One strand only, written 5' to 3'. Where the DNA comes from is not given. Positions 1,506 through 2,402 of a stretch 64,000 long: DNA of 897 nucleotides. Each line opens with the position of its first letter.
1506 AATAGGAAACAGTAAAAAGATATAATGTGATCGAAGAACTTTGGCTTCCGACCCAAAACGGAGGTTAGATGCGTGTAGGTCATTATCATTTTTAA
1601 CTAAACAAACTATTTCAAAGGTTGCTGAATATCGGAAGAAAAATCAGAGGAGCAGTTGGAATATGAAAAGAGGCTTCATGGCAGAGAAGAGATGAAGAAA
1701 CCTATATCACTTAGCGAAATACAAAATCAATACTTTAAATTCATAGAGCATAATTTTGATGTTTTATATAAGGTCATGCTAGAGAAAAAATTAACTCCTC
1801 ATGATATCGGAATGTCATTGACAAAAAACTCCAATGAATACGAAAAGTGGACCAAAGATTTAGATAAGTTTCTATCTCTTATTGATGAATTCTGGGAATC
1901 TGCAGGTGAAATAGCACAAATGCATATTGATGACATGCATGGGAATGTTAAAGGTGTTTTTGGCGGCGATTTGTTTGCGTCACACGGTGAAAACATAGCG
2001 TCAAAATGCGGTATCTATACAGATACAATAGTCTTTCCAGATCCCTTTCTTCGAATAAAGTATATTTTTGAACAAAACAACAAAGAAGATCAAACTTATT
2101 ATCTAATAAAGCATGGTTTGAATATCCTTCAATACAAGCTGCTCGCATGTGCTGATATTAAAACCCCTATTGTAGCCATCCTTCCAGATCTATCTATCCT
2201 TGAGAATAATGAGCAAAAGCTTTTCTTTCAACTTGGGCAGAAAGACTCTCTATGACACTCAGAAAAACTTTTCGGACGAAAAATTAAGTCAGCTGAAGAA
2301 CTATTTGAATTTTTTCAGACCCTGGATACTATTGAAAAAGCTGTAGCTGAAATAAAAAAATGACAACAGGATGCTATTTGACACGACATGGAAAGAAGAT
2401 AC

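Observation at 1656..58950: High pseudogene load confined to accessory genes, much of it from in-frame stops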

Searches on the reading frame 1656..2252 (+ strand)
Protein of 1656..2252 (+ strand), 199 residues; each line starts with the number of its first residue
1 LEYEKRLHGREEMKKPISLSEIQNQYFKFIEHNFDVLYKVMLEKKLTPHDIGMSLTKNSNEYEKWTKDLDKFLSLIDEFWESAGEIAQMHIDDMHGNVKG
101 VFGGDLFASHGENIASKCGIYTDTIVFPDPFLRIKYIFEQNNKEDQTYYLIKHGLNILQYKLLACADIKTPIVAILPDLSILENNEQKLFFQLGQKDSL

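Call 40: search_protein_representatives(protein=window:1656-2252:+)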
Query: 199 residues. Proteins with E-value up to 0.001 (for the whole library): 247; up to 1e-10: 177; up to 1e-30: 54. The best 150 are listed.
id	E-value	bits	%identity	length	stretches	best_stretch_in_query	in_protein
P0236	2.1e-102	357.1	100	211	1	41-199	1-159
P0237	1.6e-67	243.3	55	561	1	6-198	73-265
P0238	5.3e-64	231.8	53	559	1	7-199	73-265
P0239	5.8e-57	208.8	48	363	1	7-199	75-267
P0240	2.8e-51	190.3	44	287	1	6-199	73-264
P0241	6.6e-51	189.1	50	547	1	9-186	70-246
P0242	9.2e-50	185.3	61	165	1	67-196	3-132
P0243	2.0e-49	184.3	53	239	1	6-159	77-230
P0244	1.5e-48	181.4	46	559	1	9-194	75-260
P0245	3.6e-47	176.9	48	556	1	12-199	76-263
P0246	3.9e-46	173.5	48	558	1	9-189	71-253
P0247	7.9e-46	172.5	44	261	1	9-194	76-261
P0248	8.0e-45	169.2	48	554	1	13-193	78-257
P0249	6.3e-43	163.1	46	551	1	10-183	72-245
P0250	8.3e-43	162.6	41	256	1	7-198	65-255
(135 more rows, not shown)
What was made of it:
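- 1630..3208 (+): L1: pseudogene of an uncharacterised ~555-aa family. It has 4 in-frame stops, 2 frameshifts, a ~57-codon N-terminal deletion and ATA in place of the start codon. The family has 247 hits, typically 545-560 aa long (call 40).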

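Call 59: search_protein_families(library=pfam, max_evalue=0.01, proteins=[P0237])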
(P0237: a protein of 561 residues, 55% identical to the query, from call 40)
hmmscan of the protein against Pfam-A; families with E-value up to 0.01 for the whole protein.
P0237 (561 aa): 0 families

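Call 60: search_protein_families(library=padloc, max_evalue=0.001, proteins=[P0237, P0238])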
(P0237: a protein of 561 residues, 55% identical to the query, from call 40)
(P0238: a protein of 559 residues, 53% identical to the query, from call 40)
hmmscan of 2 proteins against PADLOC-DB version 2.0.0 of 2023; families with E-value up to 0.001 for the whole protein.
P0237 (561 aa): 1 family
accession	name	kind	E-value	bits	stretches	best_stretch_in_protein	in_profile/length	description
PDLC02160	Avs1c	-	2.5e-05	22.4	1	18-76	17-74/86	-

P0238 (559 aa): 0 families

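Call 61: search_protein_families(library=ncbifam, max_evalue=0.001, proteins=[P0237])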
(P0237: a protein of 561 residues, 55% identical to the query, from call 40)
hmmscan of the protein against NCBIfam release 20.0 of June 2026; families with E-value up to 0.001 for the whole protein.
P0237 (561 aa): 1 family
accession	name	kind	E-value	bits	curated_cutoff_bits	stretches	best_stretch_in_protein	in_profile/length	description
NF041811.1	Avs1c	equivalog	5e-10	39.4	70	1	18-68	12-62/63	AVAST type 1 anti-phage system protein Avs1c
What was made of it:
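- Tried and rejected: PADLOC and NCBIfam gave only a sub-threshold Avs1c-like N-terminal match for the L1 family (calls 60, 61).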
